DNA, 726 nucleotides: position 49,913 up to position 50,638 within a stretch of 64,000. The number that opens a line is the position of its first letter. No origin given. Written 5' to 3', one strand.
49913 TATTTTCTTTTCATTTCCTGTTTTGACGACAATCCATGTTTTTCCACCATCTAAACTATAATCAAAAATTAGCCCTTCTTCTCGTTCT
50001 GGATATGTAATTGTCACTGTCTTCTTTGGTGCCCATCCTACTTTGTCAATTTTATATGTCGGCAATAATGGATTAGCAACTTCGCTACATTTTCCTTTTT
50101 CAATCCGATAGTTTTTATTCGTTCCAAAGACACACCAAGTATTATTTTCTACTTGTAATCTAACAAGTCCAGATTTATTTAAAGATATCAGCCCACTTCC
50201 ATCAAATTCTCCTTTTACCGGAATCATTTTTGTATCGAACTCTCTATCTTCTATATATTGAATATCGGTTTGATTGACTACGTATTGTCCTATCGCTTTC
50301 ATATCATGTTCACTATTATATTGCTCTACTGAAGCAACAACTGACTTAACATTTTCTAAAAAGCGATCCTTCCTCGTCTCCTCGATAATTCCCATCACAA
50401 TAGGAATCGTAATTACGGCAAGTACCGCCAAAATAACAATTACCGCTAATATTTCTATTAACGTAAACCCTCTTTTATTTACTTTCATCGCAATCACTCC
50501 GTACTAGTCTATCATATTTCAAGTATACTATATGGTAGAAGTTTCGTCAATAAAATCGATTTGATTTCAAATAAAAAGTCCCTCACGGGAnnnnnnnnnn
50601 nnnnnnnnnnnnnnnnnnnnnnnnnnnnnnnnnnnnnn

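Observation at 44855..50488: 1877-aa modular type IV pilin: prepilin N-terminus fused to eight tandem Ig-like pairs and an unknown tip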

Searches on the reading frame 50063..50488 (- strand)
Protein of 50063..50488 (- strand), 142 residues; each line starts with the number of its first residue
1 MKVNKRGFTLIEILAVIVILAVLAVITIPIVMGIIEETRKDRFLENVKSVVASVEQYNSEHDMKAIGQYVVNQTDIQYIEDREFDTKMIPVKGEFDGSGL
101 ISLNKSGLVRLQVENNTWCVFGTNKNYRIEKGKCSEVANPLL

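Call 30: find_homologous_proteins(query=A1, max_evalue=1e-8)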
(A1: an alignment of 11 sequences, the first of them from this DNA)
Query A1 (11 sequences) (142 aa, profile of the alignment): 1338 proteins with E <= 1e-8 among 8000 candidates; the best 120 are listed.
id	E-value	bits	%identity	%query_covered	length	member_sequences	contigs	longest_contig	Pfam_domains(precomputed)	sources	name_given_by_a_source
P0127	3.4e-37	146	74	100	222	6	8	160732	PF07963.18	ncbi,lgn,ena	-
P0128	4.8e-31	126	33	93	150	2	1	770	PF07963.18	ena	-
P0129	5.2e-28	116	48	33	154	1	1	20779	PF07963.18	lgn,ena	-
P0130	5.8e-28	116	48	33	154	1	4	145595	PF07963.18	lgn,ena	-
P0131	6.2e-28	116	48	33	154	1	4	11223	PF07963.18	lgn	-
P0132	6.8e-28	116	48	33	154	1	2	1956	PF07963.18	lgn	-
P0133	2.3e-27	114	48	33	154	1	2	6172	PF07963.18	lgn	-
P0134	2.6e-27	114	48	33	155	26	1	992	PF07963.18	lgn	-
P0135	3.8e-27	113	33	83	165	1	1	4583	PF07963.18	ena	-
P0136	5.1e-27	113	33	92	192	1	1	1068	PF07963.18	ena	-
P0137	1.3e-26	112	48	33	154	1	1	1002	PF07963.18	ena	-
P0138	1.8e-26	111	33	90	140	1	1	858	PF07963.18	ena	-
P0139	2.9e-26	110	30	77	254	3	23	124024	PF07963.18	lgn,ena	-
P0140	5.6e-26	109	37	76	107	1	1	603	PF07963.18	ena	-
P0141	6.6e-26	109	42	30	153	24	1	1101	PF07963.18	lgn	-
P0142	9.7e-26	109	32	89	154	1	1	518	PF07963.18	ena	-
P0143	1.1e-25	108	33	92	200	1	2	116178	PF07963.18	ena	-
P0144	1.3e-25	108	32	94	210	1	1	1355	PF07963.18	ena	-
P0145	2.6e-25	107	35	40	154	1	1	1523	PF07963.18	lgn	-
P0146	2.7e-25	107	29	77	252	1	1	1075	PF07963.18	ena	-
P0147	5.8e-25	106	36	39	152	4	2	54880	PF07963.18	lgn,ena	-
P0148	5.9e-25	106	31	92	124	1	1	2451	PF07963.18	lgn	-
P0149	6.9e-25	106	34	39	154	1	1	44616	PF07963.18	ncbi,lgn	-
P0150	7.5e-25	106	34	39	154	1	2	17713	PF07963.18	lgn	-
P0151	9.0e-25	106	33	97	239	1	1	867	PF07963.18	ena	-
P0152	9.5e-25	105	34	39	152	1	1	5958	PF07963.18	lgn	-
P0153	1.1e-24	105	34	39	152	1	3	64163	PF07963.18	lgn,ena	-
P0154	1.3e-24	105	34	39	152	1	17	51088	PF07963.18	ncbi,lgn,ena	-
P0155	1.3e-24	105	34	39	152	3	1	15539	PF07963.18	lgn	-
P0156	1.4e-24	105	30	85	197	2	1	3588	PF07963.18,PF00404.25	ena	-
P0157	1.5e-24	105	34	39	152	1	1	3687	PF07963.18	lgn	-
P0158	2.2e-24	104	32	87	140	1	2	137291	PF07963.18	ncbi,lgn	-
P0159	3.3e-24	104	34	39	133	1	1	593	PF07963.18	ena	-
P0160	3.8e-24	104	100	68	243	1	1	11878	PF07963.18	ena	-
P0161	4.3e-24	103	32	77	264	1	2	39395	PF07963.18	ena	-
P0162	1.6e-23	101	32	85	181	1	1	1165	PF07963.18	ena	-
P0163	1.7e-23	101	47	39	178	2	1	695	PF07963.18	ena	-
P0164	3.7e-23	100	31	83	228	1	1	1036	PF07963.18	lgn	-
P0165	4.3e-23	100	35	96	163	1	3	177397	PF07963.18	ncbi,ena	-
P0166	7.2e-23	99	67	25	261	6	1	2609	PF07963.18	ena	-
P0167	1.1e-22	99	25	85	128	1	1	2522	PF07963.18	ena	-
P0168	1.7e-22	98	51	39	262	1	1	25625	PF07963.18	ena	-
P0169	1.7e-22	98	36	67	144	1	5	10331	PF07963.18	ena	-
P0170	1.7e-22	98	49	37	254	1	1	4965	PF07963.18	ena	-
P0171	1.9e-22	98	36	92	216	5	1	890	PF07963.18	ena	-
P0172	2.8e-22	97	33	92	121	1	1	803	PF07963.18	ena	-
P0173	2.9e-22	97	48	42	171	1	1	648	PF07963.18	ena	-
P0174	3.0e-22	97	34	94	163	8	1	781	PF07963.18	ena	-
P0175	5.2e-22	97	55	37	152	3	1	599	PF07963.18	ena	-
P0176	5.8e-22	96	31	94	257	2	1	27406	PF07963.18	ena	-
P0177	5.9e-22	96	50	35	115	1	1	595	PF07963.18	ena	-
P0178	1.3e-21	95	37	82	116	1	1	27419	PF07963.18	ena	-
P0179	1.4e-21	95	49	34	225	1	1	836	PF07963.18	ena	-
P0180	2.3e-21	95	46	35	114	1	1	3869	PF07963.18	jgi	-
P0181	2.4e-21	94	31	94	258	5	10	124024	PF07963.18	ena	-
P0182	3.1e-21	94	31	94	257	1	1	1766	PF07963.18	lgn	-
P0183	3.5e-21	94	32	76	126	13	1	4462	PF07963.18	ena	-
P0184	3.9e-21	94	32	75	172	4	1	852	PF07963.18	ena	-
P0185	5.0e-21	93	43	53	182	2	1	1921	PF07963.18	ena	-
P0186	6.2e-21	93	34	92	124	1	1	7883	PF07963.18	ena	-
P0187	6.7e-21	93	66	27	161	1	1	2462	PF07963.18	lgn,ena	-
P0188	6.9e-21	93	52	37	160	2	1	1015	PF07963.18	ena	-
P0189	7.0e-21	93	54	37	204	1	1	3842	PF07963.18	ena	-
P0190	9.3e-21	93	52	35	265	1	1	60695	PF13306.13,PF07963.18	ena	-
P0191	1.0e-20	92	31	47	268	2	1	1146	PF07963.18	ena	-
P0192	1.4e-20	92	46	39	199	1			PF07963.18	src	-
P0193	1.8e-20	92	33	92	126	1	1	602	PF07963.18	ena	-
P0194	2.0e-20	91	50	37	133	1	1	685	PF07963.18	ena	-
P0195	2.1e-20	91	51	36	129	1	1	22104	PF07963.18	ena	-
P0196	3.3e-20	91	51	37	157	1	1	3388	PF07963.18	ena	-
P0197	3.6e-20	91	75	23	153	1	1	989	PF07963.18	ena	-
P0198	4.5e-20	90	36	82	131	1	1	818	PF07963.18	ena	-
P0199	5.5e-20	90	34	85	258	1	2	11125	PF07963.18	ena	-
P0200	7.7e-20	90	42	41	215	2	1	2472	PF07963.18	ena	-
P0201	8.8e-20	89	35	54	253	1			PF07963.18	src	-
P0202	9.5e-20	89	40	39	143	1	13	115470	PF07963.18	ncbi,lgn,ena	-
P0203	9.7e-20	89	32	94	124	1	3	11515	PF07963.18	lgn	-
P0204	1.4e-19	89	30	81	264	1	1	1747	PF07963.18,PF21939.2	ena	-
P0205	1.4e-19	89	63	25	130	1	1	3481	PF07963.18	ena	-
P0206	1.6e-19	89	32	77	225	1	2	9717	PF07963.18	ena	-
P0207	1.7e-19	88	47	36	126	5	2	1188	PF07963.18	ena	-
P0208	1.7e-19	88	52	33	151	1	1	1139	PF07963.18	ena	-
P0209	1.9e-19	88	51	36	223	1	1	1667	PF07963.18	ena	-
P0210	2.0e-19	88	63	25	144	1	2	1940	PF07963.18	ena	-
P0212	2.3e-19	88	45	40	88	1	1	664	PF07963.18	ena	-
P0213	4.1e-19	87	38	65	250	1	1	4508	PF07963.18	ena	-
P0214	6.1e-19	87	53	36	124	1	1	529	PF07963.18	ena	-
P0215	7.1e-19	86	49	42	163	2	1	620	PF07963.18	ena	-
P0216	7.8e-19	86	44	35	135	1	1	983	PF07963.18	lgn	-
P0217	8.4e-19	86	51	44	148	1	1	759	PF07963.18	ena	-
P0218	9.3e-19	86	52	38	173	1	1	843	PF07963.18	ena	-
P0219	9.8e-19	86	38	33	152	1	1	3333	PF07963.18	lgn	-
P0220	1.1e-18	86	46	49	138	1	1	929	PF07963.18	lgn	-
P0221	1.3e-18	86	42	49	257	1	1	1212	PF07963.18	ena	-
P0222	1.4e-18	86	34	39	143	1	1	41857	PF07963.18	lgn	-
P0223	1.7e-18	85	36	53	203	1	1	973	PF07963.18,PF07992.21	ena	-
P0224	1.8e-18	85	45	45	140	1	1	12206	PF07963.18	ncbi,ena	-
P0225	1.8e-18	85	40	25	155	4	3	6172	PF07963.18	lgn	-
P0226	2.0e-18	85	38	75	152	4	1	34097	PF07963.18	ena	-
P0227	2.8e-18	85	63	25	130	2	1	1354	PF07963.18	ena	-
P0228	3.0e-18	84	41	48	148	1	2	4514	PF07963.18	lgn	-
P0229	3.2e-18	84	52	33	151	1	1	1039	PF07963.18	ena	-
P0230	3.9e-18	84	67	23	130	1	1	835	PF07963.18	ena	-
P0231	4.2e-18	84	62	26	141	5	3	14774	PF07963.18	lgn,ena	-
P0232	4.2e-18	84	39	75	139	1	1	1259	PF07963.18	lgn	-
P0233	4.5e-18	84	64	25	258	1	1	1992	PF07963.18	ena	-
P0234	4.8e-18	84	34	93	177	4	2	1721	PF07963.18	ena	-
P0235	4.9e-18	84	41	44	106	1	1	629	PF07963.18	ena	-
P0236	5.3e-18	84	37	56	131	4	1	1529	PF07963.18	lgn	-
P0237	5.3e-18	84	54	37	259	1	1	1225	PF07963.18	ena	-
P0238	5.4e-18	84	46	35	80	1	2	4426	PF07963.18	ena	-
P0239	5.9e-18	83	50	39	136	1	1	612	PF07963.18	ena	-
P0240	5.9e-18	83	38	95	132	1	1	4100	PF07963.18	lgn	-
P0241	5.9e-18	83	36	31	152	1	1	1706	PF07963.18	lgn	-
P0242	6.4e-18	83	44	37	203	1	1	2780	PF09479.17,PF07963.18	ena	-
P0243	6.7e-18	83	36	39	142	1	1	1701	PF07963.18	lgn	-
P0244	7.3e-18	83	50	35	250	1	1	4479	PF07963.18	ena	-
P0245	7.8e-18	83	35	40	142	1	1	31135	PF07963.18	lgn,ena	-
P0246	8.3e-18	83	41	32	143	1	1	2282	PF07963.18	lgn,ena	-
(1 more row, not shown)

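Call 31: find_encoding_contigs(protein=P0165, flank=10000, max_places=1)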
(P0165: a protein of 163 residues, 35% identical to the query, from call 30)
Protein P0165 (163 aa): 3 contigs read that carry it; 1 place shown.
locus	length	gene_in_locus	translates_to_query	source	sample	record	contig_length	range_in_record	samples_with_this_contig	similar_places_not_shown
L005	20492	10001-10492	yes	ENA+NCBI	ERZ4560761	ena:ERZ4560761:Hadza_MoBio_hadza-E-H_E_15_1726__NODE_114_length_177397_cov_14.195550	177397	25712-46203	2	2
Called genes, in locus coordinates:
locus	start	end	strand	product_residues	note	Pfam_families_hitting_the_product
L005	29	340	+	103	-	-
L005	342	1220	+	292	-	-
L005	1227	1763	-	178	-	PF20122:DUF6512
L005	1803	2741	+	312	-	PF03851:UvdE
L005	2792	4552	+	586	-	PF01807:Zn_ribbon_DnaG, PF08275:DNAG_N, PF01751:Toprim, PF13155:Toprim_2, PF13362:Toprim_3 (faint), PF13662:Toprim_4, PF10410:DnaB_bind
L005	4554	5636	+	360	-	PF03979:Sigma70_r1_1, PF00140:Sigma70_r1_2, PF04542:Sigma70_r2, PF04539:Sigma70_r3, PF04545:Sigma70_r4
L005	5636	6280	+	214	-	PF05175:MTS (weak), PF06325:PrmA (weak), PF12847:Methyltransf_18, PF04816:TrmK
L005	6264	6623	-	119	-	PF14181:YqfQ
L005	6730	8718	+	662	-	PF00482:T2SSF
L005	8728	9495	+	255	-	PF06750:A24_N_bact, PF01478:Peptidase_A24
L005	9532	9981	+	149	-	-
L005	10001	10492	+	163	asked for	PF07963:N_methyl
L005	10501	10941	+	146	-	-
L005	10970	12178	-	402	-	PF05496:RuvB_N, PF13173:AAA_14 (faint), PF00004:AAA, PF07728:AAA_5 (faint), PF16193:AAA_assoc_2, PF12002:MgsA_C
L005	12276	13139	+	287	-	PF02899:Phage_int_SAM_1, PF13495:Phage_int_SAM_4 (weak), PF00589:Phage_integrase, PF22823:MrpR_C_cat (weak)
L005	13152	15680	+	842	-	-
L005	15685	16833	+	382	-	PF01676:Metalloenzyme, PF01663:Phosphodiest (weak)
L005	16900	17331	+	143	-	PF00210:Ferritin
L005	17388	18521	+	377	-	PF16403:Bact_surface_Ig-like (weak), PF02557:VanY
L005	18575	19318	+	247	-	PF02535:Zip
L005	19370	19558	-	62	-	-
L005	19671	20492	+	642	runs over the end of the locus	PF03415:Peptidase_C11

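Call 32: find_encoding_contigs(protein=P0202, flank=10000, max_places=1)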
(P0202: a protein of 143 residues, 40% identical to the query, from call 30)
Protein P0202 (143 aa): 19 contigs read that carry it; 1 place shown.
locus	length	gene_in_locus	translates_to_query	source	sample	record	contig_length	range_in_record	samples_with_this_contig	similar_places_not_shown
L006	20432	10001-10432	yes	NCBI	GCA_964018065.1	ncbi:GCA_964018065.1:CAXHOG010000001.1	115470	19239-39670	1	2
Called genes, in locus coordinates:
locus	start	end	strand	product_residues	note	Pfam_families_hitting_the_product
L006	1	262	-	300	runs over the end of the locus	PF00126:HTH_1, PF03466:LysR_substrate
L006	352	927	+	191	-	PF01121:CoaE, PF13238:AAA_18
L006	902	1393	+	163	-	PF01467:CTP_transf_like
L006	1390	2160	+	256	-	PF23023:Anti-Pycsar_Apyc1, PF12706:Lactamase_B_2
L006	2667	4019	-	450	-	PF10396:TrmE_N, PF12631:MnmE_helical, PF00350:Dynamin_N (faint), PF01926:MMR_HSR1, PF02421:FeoB_N (weak)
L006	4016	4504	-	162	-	PF01966:HD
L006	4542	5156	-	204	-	PF13083:KH_KhpA-B (weak), PF01424:R3H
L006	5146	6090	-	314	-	PF02096:60KD_IMP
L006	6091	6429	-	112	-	PF00825:Ribonuclease_P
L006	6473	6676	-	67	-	PF00468:Ribosomal_L34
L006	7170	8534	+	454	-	PF11638:DnaA_N (weak), PF00308:Bac_DnaA, PF01695:IstB_IS21 (weak), PF08299:Bac_DnaA_C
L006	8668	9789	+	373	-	PF00712:DNA_pol3_beta, PF02767:DNA_pol3_beta_2, PF02768:DNA_pol3_beta_3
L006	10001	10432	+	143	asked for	PF07963:N_methyl (weak)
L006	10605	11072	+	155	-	PF06338:ComK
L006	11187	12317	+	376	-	PF02463:SMC_N, PF13175:AAA_15, PF13476:AAA_23 (faint)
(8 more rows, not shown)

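Call 37: find_encoding_contigs(protein=P0127, flank=10000, max_places=2)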
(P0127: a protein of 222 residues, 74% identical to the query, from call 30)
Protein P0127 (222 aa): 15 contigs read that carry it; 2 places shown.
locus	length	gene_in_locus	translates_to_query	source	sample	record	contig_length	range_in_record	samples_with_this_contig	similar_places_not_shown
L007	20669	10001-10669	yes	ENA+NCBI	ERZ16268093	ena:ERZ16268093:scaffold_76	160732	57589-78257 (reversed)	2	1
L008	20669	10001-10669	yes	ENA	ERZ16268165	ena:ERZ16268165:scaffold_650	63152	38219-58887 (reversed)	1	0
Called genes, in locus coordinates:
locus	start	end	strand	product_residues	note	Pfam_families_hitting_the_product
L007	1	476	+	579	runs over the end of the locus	-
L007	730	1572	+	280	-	-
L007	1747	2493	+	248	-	PF14808:TMEM164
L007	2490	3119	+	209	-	PF01351:RNase_HII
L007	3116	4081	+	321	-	PF02272:DHHA1 (weak)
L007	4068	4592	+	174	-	PF00753:Lactamase_B, PF13483:Lactamase_B_3 (weak), PF23023:Anti-Pycsar_Apyc1, PF00753:Lactamase_B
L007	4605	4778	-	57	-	PF07561:DUF1540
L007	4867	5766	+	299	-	PF09989:DUF2229, PF06050:HGD-D (weak)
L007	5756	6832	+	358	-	PF06050:HGD-D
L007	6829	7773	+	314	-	PF01869:BcrAD_BadFG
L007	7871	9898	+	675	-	PF01751:Toprim, PF01131:Topoisom_bac, PF01396:Zn_ribbon_Top1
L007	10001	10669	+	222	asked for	PF07963:N_methyl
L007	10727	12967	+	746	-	PF00041:fn3 (faint), PF02012:BNR (faint), PF03174:CHB_HEX_C (faint), PF07495:Y_Y_Y (faint), PF17957:Big_7 (weak), PF09479:Flg_new, PF18998:Flg_new_2 (weak), PF09479:Flg_new, +3 more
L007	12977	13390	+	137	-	-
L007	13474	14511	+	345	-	PF07537:CamS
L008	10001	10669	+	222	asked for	PF07963:N_methyl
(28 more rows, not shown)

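Call 41: search_solved_structures(query=A2, max_evalue=0.01)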
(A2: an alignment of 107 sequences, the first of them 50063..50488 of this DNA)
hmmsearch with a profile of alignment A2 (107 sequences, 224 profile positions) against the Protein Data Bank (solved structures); distinct sequences matched with E-value up to 0.01: 20.
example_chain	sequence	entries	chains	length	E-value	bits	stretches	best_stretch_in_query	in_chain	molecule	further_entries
8pfb_G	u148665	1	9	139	1.5e-14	58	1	8-118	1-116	Type IV pilin PilE1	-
9egp_A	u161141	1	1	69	4.9e-14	56.4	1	4-63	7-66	Geopilin domain 1 protein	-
7tgg_A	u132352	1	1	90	2.2e-11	47.7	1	4-63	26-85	Geopilin domain 1 protein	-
9lab_B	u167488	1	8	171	8.5e-10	42.5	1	4-44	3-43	MSHA major pilin subunit MshA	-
8tum_e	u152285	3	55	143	7.9e-09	39.3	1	8-132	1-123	Type IV major pilin protein PilA | Pilin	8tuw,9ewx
2m7g_A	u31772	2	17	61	1e-08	38.9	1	8-63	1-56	Geopilin domain 1 protein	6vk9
1oqw_A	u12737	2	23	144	1.5e-08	38.4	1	8-77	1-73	Fimbrial protein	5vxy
9laa_A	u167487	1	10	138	5.4e-08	36.6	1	1-126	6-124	Type IV pilin protein PilA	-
2hi2_A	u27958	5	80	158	4.1e-07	33.7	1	8-109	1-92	Fimbrial protein | PilA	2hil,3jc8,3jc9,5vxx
8tob_GA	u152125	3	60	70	5.2e-07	33.4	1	9-67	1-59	Fimbrial protein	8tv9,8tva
8tj2_C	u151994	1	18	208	6.2e-07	33.1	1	8-61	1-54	Type IV major pilin protein PilA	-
1ay2_A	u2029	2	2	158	7.7e-07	32.8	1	8-100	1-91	TYPE 4 PILIN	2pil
8qqj_J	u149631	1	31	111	9.4e-07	32.5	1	8-122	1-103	Type IV narrow pilus major component PilA5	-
6xxe_A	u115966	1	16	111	3.7e-06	30.6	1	8-119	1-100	Uncharacterized protein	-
8p3b_A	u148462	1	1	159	4.5e-06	30.3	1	8-118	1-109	Fimbrial protein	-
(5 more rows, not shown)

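Call 46: predict_structure(alignment_id=A2)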
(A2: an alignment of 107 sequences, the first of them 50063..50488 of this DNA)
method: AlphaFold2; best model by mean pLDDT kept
length: 142 residues; sequences in the alignment: 107
mean_pLDDT: 86.7   pTM: 0.75
mean pLDDT of the five models: 86.7, 86.6, 86.4, 85.9, 84.5
residues with pLDDT >= 90: 68; 70-90: 61; 50-70: 13; < 50: 0
segments of 3 or more residues with pLDDT < 50: none
pLDDT, mean of each block of 10 residues (from residue 1): 78 97 97 96 93 89 81 83 70 87 85 95 89 80 53
secondary structure, 60 per line:
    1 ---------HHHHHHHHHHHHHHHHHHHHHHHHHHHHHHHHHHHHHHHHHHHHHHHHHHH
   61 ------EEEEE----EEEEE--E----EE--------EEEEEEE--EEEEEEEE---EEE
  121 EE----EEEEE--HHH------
elements in order: H10-60 E67-71 E76-80 E98-104 E107-114 E118-122 E127-131

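Call 50: fold_search(model_id=the predicted structure, library=pdb)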
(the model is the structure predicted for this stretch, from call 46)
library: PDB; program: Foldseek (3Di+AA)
matches with E <= 10: 423; with E <= 0.001: 0
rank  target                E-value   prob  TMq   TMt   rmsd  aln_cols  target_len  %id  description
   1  9kue_F                2.9e-01  0.25  0.23  0.20  11.5        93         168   13  Crystal structure of the soluble green pigment protein from Tettigonia cantans (released 2025-04-23)
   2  1ylx_A                2.9e-01  0.12  0.17  0.22  14.4       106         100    7  Crystal Structure of a Protein of Unknown Function from Bacillus stearothermophilus (released 2005-05-31)
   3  7q05_E                4.2e-01  0.11  0.21  0.09  14.2       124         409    9  Crystal structure of TPADO in complex with TPA (released 2022-03-30)
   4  8tdi_D                4.4e-01  0.04  0.11  0.05  13.3       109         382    6  Structure of P2B11 Glucuronide-3-dehydrogenase (released 2024-06-12)
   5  8tdi_I                5.0e-01  0.03  0.11  0.05  13.3       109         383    6  Structure of P2B11 Glucuronide-3-dehydrogenase (released 2024-06-12)
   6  9gvj_B                5.6e-01  0.20  0.23  0.06  10.9        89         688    8  MUC5AC mucin amino acids 28 to 1483 (released 2024-12-04)
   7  9gvq_B                5.6e-01  0.20  0.23  0.04  10.9        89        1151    8  MUC5AC mucin amino acids 28 to 1483 (released 2024-12-04)
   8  4dmo_A                5.6e-01  0.13  0.19  0.12  13.0       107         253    9  Crystal structure of the (BACCR)NAT3 arylamine N-acetyltransferase from Bacillus cereus reveals a unique Cys-His-Glu c (released 2013-06-26)
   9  8tdi_F                5.9e-01  0.04  0.12  0.06  12.6       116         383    5  Structure of P2B11 Glucuronide-3-dehydrogenase (released 2024-06-12)
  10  9gvj_A                6.3e-01  0.18  0.23  0.06  11.5        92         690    8  MUC5AC mucin amino acids 28 to 1483 (released 2024-12-04)
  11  3uuw_A                6.7e-01  0.08  0.20  0.11  12.1       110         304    9  1.63 Angstrom Resolution Crystal Structure of Dehydrogenase (MviM) from Clostridium difficile. (released 2011-12-21)
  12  8tdi_B                6.7e-01  0.03  0.11  0.05  13.1       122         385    6  Structure of P2B11 Glucuronide-3-dehydrogenase (released 2024-06-12)
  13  7ypu_F                7.5e-01  0.03  0.11  0.10  16.6        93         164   15  OrfE-CoA-glycylthricin complex (released 2023-05-31)
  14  3uuw_B                7.9e-01  0.08  0.21  0.12  12.1       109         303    7  1.63 Angstrom Resolution Crystal Structure of Dehydrogenase (MviM) from Clostridium difficile. (released 2011-12-21)
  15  8tdi_J                8.4e-01  0.03  0.11  0.05  13.3       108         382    6  Structure of P2B11 Glucuronide-3-dehydrogenase (released 2024-06-12)
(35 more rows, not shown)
